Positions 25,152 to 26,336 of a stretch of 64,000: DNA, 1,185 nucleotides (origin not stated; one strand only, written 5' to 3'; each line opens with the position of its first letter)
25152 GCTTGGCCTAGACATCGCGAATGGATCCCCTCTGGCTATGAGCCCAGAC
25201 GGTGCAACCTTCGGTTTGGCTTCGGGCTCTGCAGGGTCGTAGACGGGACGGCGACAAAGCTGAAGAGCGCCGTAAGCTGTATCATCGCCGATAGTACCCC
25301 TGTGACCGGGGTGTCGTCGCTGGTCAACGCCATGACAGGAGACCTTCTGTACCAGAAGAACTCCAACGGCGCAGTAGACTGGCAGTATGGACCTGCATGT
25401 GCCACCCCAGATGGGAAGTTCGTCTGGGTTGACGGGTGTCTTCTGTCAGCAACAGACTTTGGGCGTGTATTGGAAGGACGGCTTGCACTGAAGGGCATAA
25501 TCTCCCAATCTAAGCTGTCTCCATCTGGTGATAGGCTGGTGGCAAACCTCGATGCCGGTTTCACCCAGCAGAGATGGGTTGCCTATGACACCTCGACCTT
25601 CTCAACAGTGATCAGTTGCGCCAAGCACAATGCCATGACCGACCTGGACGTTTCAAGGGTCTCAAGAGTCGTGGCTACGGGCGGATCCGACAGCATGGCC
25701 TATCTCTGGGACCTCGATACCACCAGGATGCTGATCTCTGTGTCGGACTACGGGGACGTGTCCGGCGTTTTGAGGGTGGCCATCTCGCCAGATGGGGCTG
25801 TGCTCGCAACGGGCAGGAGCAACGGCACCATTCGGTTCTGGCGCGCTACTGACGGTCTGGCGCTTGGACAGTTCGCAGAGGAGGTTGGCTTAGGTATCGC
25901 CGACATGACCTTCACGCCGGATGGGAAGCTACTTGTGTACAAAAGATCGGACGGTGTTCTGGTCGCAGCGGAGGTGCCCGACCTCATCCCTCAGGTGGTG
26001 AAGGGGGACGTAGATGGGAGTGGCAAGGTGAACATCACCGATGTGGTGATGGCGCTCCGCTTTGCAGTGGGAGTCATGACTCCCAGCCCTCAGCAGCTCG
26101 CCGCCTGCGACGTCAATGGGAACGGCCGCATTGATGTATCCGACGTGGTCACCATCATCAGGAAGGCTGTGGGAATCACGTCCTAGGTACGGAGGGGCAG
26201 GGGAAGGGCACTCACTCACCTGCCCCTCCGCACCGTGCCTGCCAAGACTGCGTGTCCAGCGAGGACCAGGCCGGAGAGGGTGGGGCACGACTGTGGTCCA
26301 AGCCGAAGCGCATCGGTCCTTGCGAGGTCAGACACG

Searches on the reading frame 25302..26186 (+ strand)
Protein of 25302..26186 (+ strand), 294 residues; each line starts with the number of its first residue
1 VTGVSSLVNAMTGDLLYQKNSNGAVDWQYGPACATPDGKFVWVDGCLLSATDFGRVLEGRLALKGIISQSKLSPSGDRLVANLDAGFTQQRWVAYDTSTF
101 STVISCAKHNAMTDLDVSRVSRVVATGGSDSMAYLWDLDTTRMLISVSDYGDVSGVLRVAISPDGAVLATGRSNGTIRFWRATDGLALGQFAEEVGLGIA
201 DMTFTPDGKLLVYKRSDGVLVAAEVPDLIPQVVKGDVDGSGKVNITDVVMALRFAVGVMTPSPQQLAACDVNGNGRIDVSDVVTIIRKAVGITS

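Call 32: search_protein_families(library=pfam, max_evalue=0.001, proteins=[window:25302-26186:+])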
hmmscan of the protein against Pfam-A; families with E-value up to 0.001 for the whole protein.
window:25302-26186:+ (294 aa): 20 families
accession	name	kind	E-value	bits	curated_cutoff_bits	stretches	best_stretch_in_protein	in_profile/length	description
PF25174.1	Beta-prop_THOC3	-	1.3e-18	67.4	305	2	70-213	135-271/272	THOC3 beta-propeller domain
PF24814.1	WD40_Prp19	-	1.4e-12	47.7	320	1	96-212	79-193/281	Prp19 WD40 domain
PF00400.38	WD40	-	1.1e-10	42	27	1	154-180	12-38/39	WD domain, G-beta repeat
PF00404.24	Dockerin_1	-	1.3e-10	41.8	22.9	1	234-287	1-54/57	Dockerin type I domain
PF23414.1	Beta-prop_EML_2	-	1.6e-10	41.3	90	1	115-219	4-104/266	Echinoderm microtubule-associated protein second beta-propeller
PF25175.1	Beta-prop_WDR5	-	1.6e-07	31.3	250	1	66-219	12-159/296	WDR5 beta-propeller domain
PF25173.1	Beta-prop_WDR3_1st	-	3.1e-07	30.7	154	1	123-213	2-88/184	WDR3 first beta-propeller domain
PF23393.2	Beta-prop_WDR90_POC16_2nd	-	4.9e-07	29.7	60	1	119-224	4-106/291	WDR90/POC16, second beta-propeller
PF24817.1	WD40_WDHD1_1st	-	7.1e-07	29.1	109.9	1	108-186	85-161/291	WDHD1 first WD40 domain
PF24807.1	WD40_CDC20-Fz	-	2.8e-06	27.3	200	1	90-189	113-216/292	CDC20/Fizzy WD40 domain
PF24782.2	WD40_MABP1-WDR62_2nd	-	7.9e-06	25.5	290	1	96-219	212-335/341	MABP1/WDR62 second WD40 domain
PF00036.39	EF-hand_1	-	1.8e-05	24.4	25.4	0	269-288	9-28/29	EF hand domain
PF24796.1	WDR55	-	1.9e-05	24.3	200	1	66-225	9-166/296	WDR55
PF24805.1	EIF3I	-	3.8e-05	23.4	200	0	109-150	52-93/324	EIF3I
PF13405.12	EF-hand_6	-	4.9e-05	23.2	25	0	269-287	9-27/30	EF-hand domain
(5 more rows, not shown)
